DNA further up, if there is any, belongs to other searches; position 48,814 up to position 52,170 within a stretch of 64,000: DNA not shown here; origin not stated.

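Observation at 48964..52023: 1,000-aa lipoprotein with Ig-like, carboxypeptidase-regulatory-like and HExxH domains, possibly laterally acquired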

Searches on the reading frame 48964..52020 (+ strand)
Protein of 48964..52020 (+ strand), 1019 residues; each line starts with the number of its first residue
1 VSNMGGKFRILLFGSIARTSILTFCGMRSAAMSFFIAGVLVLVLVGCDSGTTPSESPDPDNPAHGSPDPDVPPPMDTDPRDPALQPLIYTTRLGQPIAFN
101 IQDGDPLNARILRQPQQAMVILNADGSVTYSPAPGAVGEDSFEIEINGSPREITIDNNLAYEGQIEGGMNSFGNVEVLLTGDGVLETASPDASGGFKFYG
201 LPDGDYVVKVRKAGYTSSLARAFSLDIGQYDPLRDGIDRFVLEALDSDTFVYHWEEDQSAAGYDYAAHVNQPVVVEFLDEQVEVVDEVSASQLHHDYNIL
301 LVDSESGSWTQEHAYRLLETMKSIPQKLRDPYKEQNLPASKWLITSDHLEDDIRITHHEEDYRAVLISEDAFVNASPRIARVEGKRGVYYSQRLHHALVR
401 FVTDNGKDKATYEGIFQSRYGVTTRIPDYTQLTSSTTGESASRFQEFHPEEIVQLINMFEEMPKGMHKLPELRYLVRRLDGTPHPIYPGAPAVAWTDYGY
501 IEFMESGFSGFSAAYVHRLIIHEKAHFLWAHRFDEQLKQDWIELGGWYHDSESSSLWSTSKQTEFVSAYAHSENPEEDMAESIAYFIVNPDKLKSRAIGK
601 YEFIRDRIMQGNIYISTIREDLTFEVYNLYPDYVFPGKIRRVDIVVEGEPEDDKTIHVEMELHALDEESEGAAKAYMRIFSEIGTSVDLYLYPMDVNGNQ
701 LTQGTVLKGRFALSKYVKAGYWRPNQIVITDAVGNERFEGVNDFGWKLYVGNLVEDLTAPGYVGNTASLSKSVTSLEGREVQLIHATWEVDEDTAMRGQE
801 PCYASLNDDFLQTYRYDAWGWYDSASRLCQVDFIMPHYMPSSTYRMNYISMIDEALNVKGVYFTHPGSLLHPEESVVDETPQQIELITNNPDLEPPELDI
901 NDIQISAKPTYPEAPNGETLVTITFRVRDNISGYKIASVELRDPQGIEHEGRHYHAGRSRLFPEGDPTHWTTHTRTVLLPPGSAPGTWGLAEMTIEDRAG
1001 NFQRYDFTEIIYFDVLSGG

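Call 3: search_protein_families(library=pfam, proteins=[window:48964-52020:+], max_evalue=1)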
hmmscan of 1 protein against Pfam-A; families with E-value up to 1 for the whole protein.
window:48964-52020:+ (1019 aa): 9 families
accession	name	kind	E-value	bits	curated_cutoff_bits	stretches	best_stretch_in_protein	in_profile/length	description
PF17963.7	Big_9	-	2.1e-07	32.1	23.6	1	89-146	11-74/89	Bacterial Ig domain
PF13620.12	CarboxypepD_reg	-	1.2e-06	29.2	32.3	1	174-229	16-73/82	Carboxypeptidase regulatory-like domain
PF17892.7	Cadherin_5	-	0.00022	21.4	26.5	1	103-147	37-82/98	Cadherin-like domain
PF15890.11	Peptidase_Mx1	-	0.002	18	25.6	1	515-592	124-198/240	Putative zinc-binding metallo-peptidase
PF17210.9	SdrD_B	-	0.0049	17.5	29.7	1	169-219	21-74/112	SdrD B-like domain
PF17803.7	Cadherin_4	-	0.024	15.6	25.1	1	102-130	42-71/71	Bacterial cadherin-like domain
PF09430.16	EMC7_beta-sandw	-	0.085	13.5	26.6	1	174-216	9-51/122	ER membrane protein complex subunit 7, beta-sandwich domain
PF13715.12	CarbopepD_reg_2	-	0.16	12.4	32.2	1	186-217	26-57/88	CarboxypepD_reg-like domain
PF06490.17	FleQ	-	0.17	12.7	22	1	273-325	17-71/108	Flagellar regulatory protein FleQ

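Call 4: search_protein_families(library=ncbifam, proteins=[window:48964-52020:+], max_evalue=1)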
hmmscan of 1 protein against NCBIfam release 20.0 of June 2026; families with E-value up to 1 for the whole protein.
window:48964-52020:+ (1019 aa): 2 families
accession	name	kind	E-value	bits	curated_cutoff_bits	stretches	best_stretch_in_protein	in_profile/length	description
NF012211.1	tand_rpt_95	domain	0.00012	22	90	1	103-147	23-69/98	tandem-95 repeat protein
TIGR04549.1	LP_HExxH_w_tonB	subfamily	0.0026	17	75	1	515-592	136-211/261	substrate import-associated zinc metallohydrolase lipoprotein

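Call 5: search_solved_structures(query=window:48964-52020:+, max_evalue=1, show_alignments=2)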
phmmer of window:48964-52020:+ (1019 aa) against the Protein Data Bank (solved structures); distinct sequences matched with E-value up to 1: 1.
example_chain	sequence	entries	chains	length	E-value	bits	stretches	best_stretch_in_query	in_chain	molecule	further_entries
9rkt_A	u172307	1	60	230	0.59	11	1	99-158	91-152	Structural protein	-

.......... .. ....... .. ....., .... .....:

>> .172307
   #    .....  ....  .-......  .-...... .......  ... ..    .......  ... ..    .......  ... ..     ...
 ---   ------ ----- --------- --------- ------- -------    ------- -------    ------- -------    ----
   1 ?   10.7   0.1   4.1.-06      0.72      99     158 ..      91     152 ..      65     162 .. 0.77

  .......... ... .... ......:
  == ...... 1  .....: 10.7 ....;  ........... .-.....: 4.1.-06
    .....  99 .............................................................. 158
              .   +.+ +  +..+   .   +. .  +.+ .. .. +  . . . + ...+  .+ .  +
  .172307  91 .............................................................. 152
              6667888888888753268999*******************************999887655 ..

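Call 9: find_homologous_proteins(query=window:49042-52020:+, max_evalue=0.001)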
Query window:49042-52020:+ (993 aa): 1012 proteins with E <= 0.001 among 8000 candidates; the best 120 are listed.
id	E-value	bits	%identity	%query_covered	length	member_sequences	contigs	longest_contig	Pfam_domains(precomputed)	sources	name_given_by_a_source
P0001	0.0e+0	2315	100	100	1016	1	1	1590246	PF17963.8,PF13620.13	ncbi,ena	-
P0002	0.0e+0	2072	90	100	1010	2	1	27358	PF17963.8,PF13620.13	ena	-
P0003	0.0e+0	2055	86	100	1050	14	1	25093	PF17963.8,PF13620.13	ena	-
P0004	0.0e+0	2031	89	99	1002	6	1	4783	PF17963.8,PF13620.13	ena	-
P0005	0.0e+0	1996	88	100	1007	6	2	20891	PF17963.8,PF13620.13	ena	-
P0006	0.0e+0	1983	87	100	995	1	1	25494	PF17963.8,PF13620.13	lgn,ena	-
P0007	0.0e+0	1940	84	100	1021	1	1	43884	PF17963.8,PF13620.13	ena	-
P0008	0.0e+0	1922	83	100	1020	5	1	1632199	PF17963.8,PF13620.13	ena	-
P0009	0.0e+0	1918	84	100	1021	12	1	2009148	PF17963.8,PF13620.13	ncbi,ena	-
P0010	0.0e+0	1912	84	99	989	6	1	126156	PF17963.8,PF13620.13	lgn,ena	-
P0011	0.0e+0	1902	82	100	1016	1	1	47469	PF17963.8,PF13620.13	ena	-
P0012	0.0e+0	1900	83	99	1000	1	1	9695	PF17963.8,PF13620.13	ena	-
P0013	0.0e+0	1892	82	100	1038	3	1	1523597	PF17963.8,PF13620.13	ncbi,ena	-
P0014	0.0e+0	1696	79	94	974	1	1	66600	PF17963.8,PF13620.13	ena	-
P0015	0.0e+0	1692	78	94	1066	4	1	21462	PF17963.8,PF00404.25,PF13620.13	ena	-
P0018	0.0e+0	1665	78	94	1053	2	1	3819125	PF17963.8,PF13620.13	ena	-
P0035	0.0e+0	1321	61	94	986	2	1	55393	PF17963.8,PF17803.8,PF13620.13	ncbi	-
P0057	0.0e+0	1268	59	94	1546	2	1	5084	PF15890.12,PF17963.8,PF17892.8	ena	-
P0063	0.0e+0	1259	66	86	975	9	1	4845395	-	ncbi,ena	-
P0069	0.0e+0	1251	59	94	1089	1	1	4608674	PF17963.8,PF17892.8,PF17803.8,PF13620.13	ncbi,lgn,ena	-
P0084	0.0e+0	1239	59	93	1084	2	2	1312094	PF17963.8,PF17892.8,PF17803.8,PF13620.13,PF16184.12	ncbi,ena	-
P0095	0.0e+0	1234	59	93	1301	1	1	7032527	PF13620.13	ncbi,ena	-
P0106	0.0e+0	1225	65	85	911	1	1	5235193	PF13620.13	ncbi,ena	-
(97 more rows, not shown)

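Call 11: list_cluster_members(proteins=[P0001, P0009, P0013, P0018, P0035, P0063, P0069, P0095, P0106, P0084])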
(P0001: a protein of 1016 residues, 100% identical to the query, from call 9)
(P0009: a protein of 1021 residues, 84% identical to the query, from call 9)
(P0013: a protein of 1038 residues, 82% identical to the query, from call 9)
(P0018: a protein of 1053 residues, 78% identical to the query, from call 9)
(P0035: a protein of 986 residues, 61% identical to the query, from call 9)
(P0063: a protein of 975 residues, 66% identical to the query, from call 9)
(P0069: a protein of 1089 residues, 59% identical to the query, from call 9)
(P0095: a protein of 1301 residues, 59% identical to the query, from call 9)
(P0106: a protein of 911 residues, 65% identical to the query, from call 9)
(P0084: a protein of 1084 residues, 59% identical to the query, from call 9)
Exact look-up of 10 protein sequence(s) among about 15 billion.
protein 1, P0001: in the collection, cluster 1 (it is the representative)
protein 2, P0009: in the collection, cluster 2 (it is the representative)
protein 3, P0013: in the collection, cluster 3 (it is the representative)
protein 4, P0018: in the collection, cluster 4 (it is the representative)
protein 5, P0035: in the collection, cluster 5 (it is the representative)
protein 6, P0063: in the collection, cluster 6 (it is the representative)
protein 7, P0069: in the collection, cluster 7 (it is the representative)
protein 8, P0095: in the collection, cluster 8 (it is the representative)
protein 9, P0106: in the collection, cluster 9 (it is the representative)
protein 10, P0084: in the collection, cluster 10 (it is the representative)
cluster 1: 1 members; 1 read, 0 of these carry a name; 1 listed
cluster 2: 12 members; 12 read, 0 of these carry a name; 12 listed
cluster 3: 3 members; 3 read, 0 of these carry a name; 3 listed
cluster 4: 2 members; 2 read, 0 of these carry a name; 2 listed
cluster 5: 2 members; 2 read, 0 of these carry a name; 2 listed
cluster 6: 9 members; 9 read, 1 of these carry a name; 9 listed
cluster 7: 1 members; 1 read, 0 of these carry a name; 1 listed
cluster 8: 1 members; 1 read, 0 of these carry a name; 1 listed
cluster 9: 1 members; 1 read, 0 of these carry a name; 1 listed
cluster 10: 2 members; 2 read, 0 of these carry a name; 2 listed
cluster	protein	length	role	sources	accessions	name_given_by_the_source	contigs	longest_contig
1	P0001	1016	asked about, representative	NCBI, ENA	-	-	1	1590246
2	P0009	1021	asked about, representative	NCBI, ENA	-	-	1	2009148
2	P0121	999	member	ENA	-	-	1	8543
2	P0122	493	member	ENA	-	-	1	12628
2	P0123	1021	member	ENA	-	-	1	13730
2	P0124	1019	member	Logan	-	-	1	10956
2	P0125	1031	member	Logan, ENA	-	-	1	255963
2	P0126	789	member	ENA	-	-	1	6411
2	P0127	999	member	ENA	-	-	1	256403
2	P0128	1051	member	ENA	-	-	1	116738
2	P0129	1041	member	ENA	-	-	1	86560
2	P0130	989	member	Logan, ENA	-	-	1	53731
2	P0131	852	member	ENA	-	-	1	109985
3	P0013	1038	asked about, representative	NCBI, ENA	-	-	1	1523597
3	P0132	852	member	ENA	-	-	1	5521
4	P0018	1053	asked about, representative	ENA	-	-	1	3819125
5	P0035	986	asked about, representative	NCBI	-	-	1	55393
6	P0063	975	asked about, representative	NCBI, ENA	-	-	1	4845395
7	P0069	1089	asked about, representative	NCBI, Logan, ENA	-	-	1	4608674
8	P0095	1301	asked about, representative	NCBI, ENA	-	-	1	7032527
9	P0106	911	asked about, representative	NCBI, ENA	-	-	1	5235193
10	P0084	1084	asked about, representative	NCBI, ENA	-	-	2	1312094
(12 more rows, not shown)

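Call 13: find_related_loci(query=A1, collection=genome_contigs, flank=8000)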
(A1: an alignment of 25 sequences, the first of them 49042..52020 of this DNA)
Query A1 (993 aa) in genome_contigs; peptide patterns used: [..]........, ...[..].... (x = any residue, [..] = any of these).
504 stretches matched a pattern; 491 encode a relative of the query (tblastn E <= 1e-3); the best 80 are kept; 79 distinct loci.
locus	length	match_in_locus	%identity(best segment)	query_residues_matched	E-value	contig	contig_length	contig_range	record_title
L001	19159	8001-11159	84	1-989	0e+0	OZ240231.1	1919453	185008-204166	MAG: Thermodesulfobacteriota bacterium isolate c8c6e5a5-4c4e-4c66-95f7-eb3608dbd0ad genome assembly, chromosome: 1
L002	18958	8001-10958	88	1-989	0e+0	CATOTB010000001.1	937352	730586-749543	MAG: Candidatus Dadabacteria bacterium isolate 53d7d3e8-6880-4aca-9e2b-20875a3a41b8 genome assembly, contig: contig_1, w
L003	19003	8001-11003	84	1-990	0e+0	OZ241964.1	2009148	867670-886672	MAG: Thermodesulfobacteriota bacterium isolate f5ee5f3d-b5e6-4f91-bea9-ad3977f1f42d genome assembly, chromosome: 1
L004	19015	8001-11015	82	3-993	0e+0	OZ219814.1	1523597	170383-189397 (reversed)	MAG: Thermodesulfobacteriota bacterium isolate 4e20cc59-495a-4000-abf0-89ce236daca8 genome assembly, chromosome: 4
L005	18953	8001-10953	84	2-990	0e+0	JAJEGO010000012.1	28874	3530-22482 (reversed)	MAG: Candidatus Dadabacteria bacterium isolate p16x57bins.17 k141_619041, whole genome shotgun sequence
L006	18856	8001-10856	60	65-989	0e+0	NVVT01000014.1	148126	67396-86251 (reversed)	MAG: Kangiella sp. isolate NORP56 Contig_source1382A_246, whole genome shotgun sequence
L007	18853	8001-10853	59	56-990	0e+0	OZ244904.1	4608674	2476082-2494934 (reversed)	MAG: Psychrosphaera sp. isolate 332ba503-bfd5-49a1-a89d-023a4e9fb656 genome assembly, chromosome: 1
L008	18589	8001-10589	67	135-991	0e+0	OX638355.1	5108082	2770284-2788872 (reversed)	MAG: Terriglobia bacterium isolate 290eebee-5386-4bec-b87c-7b5c19ab3581 genome assembly, chromosome: 1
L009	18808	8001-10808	59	65-989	0e+0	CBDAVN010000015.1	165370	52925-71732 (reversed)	MAG: Psychrosphaera sp. isolate 4833919c-d7fe-42d1-8b1a-10c0cf8ac4e6 genome assembly, contig: contig_15, whole genome sh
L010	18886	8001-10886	61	50-991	0e+0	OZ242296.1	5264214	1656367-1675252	MAG: Candidatus Versatilivorator sp. isolate 70151110-fafd-468e-a177-3adff467d788 genome assembly, chromosome: 1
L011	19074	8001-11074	64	127-989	0e+0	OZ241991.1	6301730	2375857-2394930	MAG: Bryobacterales bacterium isolate be22c93e-b65f-4d75-a14f-d13794267050 genome assembly, chromosome: 1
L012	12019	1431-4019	65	135-991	0e+0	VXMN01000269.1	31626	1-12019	MAG: Acidobacteria bacterium isolate SB0661_bin_38 NODE_1375_length_31626_cov_18.498622, whole genome shotgun sequence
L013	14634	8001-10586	65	135-991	0e+0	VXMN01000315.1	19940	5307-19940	MAG: Acidobacteria bacterium isolate SB0661_bin_38 NODE_2195_length_19940_cov_17.901282, whole genome shotgun sequence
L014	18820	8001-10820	59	64-988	0e+0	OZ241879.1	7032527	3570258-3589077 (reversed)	MAG: Spirochaetia bacterium isolate 33422d00-efb0-4b49-bd16-f937cda21374 genome assembly, chromosome: 1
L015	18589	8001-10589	65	135-991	0e+0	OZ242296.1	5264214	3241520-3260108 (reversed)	MAG: Candidatus Versatilivorator sp. isolate 70151110-fafd-468e-a177-3adff467d788 genome assembly, chromosome: 1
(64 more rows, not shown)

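Call 23: find_encoding_contigs(protein=P0001, flank=1000, max_places=2)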
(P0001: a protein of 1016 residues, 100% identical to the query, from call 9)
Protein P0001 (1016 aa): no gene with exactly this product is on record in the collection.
